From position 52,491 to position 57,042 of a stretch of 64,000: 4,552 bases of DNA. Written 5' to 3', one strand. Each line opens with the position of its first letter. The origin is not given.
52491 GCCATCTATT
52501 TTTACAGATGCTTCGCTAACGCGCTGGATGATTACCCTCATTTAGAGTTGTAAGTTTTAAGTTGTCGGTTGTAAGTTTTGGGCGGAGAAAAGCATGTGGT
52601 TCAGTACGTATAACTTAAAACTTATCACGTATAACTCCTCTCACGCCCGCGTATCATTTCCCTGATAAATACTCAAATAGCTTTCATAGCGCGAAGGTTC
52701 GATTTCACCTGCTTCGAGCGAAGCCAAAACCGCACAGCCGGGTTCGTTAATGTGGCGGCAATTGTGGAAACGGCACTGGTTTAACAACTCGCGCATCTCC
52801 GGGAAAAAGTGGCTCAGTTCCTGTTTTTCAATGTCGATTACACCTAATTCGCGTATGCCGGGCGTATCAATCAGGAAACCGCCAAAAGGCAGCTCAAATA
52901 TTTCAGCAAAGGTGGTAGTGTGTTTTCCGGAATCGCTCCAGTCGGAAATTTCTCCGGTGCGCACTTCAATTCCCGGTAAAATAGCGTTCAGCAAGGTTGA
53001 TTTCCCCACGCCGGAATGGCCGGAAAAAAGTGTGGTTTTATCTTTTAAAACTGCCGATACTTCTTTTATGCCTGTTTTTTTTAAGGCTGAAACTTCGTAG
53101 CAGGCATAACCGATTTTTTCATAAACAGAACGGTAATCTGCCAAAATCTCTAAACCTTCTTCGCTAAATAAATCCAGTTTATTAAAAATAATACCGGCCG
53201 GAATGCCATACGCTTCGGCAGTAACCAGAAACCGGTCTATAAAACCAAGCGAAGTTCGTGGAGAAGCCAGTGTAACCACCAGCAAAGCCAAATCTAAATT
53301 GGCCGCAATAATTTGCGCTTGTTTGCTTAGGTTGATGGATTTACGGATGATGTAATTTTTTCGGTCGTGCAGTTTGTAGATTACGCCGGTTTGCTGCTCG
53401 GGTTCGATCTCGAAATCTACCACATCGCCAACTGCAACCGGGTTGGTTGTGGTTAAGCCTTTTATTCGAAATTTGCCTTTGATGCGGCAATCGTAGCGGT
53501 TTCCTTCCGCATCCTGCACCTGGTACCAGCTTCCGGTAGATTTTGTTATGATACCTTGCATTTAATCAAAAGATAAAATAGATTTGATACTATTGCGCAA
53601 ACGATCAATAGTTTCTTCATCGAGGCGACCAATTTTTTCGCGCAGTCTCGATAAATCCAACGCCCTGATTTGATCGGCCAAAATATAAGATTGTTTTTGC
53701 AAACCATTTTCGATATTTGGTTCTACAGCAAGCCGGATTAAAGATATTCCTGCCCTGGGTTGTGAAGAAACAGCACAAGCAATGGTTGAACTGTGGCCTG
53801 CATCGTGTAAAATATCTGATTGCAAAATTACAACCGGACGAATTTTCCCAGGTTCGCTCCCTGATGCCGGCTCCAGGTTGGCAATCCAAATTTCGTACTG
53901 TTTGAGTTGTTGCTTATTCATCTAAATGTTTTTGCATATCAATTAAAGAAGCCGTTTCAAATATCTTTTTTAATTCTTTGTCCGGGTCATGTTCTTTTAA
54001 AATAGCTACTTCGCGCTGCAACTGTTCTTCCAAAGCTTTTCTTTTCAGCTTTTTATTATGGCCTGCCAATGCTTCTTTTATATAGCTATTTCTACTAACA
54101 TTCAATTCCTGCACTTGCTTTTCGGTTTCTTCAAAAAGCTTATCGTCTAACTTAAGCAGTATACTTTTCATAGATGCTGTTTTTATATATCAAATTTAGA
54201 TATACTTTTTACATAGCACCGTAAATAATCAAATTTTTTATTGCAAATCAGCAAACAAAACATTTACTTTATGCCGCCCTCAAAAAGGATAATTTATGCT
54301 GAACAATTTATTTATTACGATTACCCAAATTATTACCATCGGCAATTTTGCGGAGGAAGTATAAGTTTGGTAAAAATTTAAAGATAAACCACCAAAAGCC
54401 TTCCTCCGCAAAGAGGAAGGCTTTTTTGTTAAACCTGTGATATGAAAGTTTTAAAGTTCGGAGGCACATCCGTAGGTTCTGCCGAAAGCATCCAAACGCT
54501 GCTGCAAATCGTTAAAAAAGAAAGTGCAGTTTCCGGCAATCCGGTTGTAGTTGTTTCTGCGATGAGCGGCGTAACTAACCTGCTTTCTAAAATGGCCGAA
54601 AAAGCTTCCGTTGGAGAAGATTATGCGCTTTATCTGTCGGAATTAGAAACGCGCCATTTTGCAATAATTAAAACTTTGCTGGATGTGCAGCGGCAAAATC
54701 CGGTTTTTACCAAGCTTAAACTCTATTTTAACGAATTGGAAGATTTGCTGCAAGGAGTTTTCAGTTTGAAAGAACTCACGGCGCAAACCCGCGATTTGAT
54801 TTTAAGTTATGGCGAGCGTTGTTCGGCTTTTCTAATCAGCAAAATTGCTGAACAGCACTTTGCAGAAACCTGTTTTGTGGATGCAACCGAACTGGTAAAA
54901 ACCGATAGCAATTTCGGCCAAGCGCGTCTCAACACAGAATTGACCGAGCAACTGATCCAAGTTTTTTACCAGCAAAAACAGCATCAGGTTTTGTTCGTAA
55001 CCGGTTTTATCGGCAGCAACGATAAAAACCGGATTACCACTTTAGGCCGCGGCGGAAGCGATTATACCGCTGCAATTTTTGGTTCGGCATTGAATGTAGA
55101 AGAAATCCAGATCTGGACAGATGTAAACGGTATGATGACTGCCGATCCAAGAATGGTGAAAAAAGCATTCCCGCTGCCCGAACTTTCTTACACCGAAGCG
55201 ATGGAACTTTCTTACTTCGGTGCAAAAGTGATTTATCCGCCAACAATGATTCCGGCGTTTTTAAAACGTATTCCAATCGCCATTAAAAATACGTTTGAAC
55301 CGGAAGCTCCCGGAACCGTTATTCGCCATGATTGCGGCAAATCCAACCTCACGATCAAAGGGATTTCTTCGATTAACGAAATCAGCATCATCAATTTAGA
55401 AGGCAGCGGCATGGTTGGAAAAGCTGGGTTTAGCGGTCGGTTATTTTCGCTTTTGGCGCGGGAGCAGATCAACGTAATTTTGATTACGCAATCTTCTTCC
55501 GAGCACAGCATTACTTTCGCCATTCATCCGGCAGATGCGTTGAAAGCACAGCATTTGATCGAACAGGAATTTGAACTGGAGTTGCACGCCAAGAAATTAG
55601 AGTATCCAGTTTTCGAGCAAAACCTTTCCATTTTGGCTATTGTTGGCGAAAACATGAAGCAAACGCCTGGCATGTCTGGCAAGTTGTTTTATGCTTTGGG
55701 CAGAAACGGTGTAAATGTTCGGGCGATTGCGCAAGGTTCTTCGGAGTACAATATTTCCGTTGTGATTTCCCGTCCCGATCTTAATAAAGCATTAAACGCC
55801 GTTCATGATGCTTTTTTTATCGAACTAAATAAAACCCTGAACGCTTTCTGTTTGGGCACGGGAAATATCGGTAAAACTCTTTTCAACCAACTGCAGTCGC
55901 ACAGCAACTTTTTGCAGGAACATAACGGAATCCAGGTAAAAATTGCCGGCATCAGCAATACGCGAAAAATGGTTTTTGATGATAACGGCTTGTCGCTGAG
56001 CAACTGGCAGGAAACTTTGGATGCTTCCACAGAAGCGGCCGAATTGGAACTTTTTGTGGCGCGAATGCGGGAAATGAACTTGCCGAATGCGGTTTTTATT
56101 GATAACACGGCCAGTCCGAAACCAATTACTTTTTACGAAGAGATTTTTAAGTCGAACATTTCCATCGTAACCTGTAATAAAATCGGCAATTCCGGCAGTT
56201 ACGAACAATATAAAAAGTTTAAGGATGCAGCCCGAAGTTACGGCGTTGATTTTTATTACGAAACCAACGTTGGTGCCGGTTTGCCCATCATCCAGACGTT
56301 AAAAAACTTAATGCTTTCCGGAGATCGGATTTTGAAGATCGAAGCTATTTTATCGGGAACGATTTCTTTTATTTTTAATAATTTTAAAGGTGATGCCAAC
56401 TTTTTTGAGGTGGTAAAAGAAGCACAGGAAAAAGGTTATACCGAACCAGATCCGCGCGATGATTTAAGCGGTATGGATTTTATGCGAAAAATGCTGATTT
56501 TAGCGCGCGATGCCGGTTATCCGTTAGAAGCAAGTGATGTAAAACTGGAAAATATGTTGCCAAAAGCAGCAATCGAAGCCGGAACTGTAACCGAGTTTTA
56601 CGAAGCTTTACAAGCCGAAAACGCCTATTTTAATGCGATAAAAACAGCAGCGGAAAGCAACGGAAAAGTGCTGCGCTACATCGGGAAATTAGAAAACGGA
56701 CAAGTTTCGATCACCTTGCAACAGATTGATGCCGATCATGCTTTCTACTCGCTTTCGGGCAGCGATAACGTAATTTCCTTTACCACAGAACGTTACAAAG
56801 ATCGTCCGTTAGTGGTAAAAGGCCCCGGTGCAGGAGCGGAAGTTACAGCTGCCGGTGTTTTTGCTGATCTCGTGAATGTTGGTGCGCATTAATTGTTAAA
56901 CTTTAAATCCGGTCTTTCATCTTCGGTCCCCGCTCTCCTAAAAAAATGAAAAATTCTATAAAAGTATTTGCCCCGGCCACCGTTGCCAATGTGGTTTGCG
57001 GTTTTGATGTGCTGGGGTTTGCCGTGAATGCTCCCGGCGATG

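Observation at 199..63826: Hyper-abundant oriented oligomer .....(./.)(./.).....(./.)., about one copy per kb in spacers and inside unrelated genes: candidate DNA-uptake-type signal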

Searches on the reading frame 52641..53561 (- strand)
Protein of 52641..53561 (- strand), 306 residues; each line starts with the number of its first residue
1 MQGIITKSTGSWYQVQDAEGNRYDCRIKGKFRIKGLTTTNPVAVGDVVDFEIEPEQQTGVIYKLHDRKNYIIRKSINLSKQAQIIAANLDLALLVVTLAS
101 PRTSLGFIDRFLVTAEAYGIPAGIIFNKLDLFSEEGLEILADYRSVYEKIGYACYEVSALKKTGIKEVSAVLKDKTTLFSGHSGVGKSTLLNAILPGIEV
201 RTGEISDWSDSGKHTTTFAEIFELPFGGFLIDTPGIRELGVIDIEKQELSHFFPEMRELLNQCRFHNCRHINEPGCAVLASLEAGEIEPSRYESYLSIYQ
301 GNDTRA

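Call 19: search_protein_families(library=pfam, max_evalue=0.000001, proteins=[window:52641-53561:-])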
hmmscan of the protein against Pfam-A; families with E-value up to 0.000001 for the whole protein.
window:52641-53561:- (306 aa): 2 families
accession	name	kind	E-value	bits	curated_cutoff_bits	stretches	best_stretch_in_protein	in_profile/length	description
PF03193.22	RsgA_GTPase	-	1.6e-54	184.8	30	1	65-241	2-173/174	RsgA GTPase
PF16745.11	RsgA_N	-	7.7e-17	61.2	27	1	2-61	1-54/54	RsgA N-terminal domain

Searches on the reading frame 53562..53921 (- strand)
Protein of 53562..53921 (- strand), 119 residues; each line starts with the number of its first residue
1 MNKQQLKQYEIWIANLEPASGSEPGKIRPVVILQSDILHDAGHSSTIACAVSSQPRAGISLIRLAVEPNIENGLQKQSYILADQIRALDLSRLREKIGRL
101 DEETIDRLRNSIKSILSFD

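Call 19: search_protein_families(library=pfam, max_evalue=0.000001, proteins=[window:53562-53921:-])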
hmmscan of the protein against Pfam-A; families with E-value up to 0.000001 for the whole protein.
window:53562-53921:- (119 aa): 1 family
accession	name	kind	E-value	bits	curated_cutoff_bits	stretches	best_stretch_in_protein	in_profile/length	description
PF02452.23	PemK_toxin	-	1.6e-26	93.1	23.1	1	7-116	1-109/109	PemK-like, MazF-like toxin of type II toxin-antitoxin system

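Call 64: find_homologous_proteins(query=window:53562-53921:-, max_evalue=1e-20)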
Query window:53562-53921:- (119 aa): 45 proteins with E <= 1e-20 among 59 candidates.
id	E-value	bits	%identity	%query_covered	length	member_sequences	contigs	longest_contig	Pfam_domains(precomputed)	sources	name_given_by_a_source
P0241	8.8e-69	246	100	100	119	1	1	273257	PF02452.24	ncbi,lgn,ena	-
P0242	1.2e-54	201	83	100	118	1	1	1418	PF02452.24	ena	-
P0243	1.7e-53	197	81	100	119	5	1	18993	PF02452.24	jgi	jgi:mRNA interferase MazF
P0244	6.2e-50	186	78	94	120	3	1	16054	PF02452.24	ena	-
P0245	7.3e-50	186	74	100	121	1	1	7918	PF02452.24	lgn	-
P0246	2.3e-49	184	76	94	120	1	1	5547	PF02452.24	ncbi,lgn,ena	-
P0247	3.6e-49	183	77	94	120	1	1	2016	PF02452.24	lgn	-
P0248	2.0e-48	181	76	94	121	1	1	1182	PF02452.24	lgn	-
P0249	5.4e-48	180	76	94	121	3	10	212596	PF02452.24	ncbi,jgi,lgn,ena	-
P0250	1.2e-47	178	75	94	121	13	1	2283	PF02452.24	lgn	-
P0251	1.1e-46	175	73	94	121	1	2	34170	PF02452.24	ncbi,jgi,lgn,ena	-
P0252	6.0e-45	170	70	99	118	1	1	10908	PF02452.24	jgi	jgi:mRNA interferase MazF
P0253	4.0e-44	167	71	95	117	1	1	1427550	PF02452.24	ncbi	ncbi:type II toxin-antitoxin system PemK/MazF family toxin [Mucilaginibacter puniceus]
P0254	4.2e-44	167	67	99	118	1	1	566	PF02452.24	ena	-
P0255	1.7e-43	165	66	99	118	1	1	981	PF02452.24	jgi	jgi:mRNA interferase MazF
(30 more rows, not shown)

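Call 65: find_encoding_contigs(protein=P0249, flank=10000, max_places=4)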
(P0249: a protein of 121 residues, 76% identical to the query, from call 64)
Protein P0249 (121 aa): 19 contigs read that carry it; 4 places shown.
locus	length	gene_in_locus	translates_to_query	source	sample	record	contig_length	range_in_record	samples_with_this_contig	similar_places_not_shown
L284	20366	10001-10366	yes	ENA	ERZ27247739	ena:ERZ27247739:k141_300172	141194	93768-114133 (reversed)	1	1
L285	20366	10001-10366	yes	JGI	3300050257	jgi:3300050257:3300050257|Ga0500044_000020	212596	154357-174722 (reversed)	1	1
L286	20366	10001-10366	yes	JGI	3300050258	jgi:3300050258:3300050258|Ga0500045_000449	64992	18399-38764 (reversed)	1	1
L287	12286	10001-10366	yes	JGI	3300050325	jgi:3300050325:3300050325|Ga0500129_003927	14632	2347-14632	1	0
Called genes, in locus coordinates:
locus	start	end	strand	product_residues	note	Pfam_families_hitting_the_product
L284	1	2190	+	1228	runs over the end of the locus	PF02574:S-methyl_trans, PF00809:Pterin_bind, PF02607:B12-binding_2, PF02310:B12-binding, PF02965:Met_synt_B12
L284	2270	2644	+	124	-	PF05635:23S_rRNA_IVP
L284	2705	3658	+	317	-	PF02219:MTHFR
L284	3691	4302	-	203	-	PF00702:Hydrolase, PF13419:HAD_2, PF13242:Hydrolase_like (weak)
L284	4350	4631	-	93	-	PF19891:DUF6364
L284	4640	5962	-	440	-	PF14821:Thr_synth_N, PF00291:PALP, PF24857:THR4_C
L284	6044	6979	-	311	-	PF00288:GHMP_kinases_N, PF08544:GHMP_kinases_C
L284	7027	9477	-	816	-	PF00696:AA_kinase, PF01842:ACT (weak), PF22468:ACT_9, PF01842:ACT (weak), PF13840:ACT_7, PF22468:ACT_9, PF03447:NAD_binding_3, PF00742:Homoserine_dh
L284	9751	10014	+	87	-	-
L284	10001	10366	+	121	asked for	PF02452:PemK_toxin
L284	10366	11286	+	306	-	PF16745:RsgA_N, PF03193:RsgA_GTPase, PF02421:FeoB_N (faint), PF01926:MMR_HSR1 (weak)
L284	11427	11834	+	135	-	PF02580:Tyr_Deacylase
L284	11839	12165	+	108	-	PF01503:PRA-PH (weak), PF12643:MazG-like (weak), PF03819:MazG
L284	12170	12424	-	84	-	PF06769:YoeB_toxin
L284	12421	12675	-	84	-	PF02604:PhdYeFM_antitox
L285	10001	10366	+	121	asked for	PF02452:PemK_toxin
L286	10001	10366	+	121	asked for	PF02452:PemK_toxin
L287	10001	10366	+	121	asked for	PF02452:PemK_toxin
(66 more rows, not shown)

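Call 66: find_encoding_contigs(protein=P0243, flank=10000, max_places=2)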
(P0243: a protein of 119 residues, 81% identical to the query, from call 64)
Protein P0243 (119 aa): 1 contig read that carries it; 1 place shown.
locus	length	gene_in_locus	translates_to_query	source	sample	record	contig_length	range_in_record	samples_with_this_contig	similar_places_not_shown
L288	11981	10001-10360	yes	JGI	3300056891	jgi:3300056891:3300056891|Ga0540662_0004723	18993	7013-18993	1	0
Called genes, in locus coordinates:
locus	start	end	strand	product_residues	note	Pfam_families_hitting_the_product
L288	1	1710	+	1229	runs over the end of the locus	PF02574:S-methyl_trans, PF00809:Pterin_bind, PF02607:B12-binding_2, PF02310:B12-binding, PF02965:Met_synt_B12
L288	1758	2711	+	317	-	PF02219:MTHFR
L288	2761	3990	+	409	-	-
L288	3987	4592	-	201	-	PF00702:Hydrolase, PF13419:HAD_2, PF13242:Hydrolase_like (weak)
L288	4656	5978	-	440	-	PF14821:Thr_synth_N, PF00291:PALP, PF24857:THR4_C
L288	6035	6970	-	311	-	PF00288:GHMP_kinases_N, PF08544:GHMP_kinases_C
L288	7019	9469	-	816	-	PF00696:AA_kinase, PF01842:ACT (weak), PF22468:ACT_9, PF01842:ACT, PF13840:ACT_7, PF22468:ACT_9, PF03447:NAD_binding_3, PF00742:Homoserine_dh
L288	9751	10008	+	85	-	-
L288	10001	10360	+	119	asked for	PF02452:PemK_toxin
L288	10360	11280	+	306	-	PF16745:RsgA_N, PF03193:RsgA_GTPase, PF02421:FeoB_N (faint), PF01926:MMR_HSR1 (weak)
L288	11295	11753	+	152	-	PF02580:Tyr_Deacylase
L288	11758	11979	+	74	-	?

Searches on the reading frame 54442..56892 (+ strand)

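Call 19: search_protein_families(library=pfam, max_evalue=0.000001, proteins=[window:54442-56892:+])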
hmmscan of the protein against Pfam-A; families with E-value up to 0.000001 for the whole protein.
window:54442-56892:+ (816 aa): 6 families
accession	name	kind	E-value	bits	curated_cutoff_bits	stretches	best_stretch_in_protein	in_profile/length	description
PF00742.24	Homoserine_dh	-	1.7e-52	178.2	22.9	1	615-811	1-173/173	Homoserine dehydrogenase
PF22468.2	ACT_9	-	7.4e-45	151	27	2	399-458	2-61/61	ACT domain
PF00696.33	AA_kinase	-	7e-41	140.9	24.9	1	2-283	3-234/234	Amino acid kinase family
PF01842.31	ACT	-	8.3e-15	54.7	27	0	324-375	7-60/66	ACT domain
PF13840.12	ACT_7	-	2.9e-12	46.7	27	1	391-456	2-65/65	ACT domain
PF03447.22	NAD_binding_3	-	5.2e-11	43.7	24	1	472-607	1-116/116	Homoserine dehydrogenase, NAD binding domain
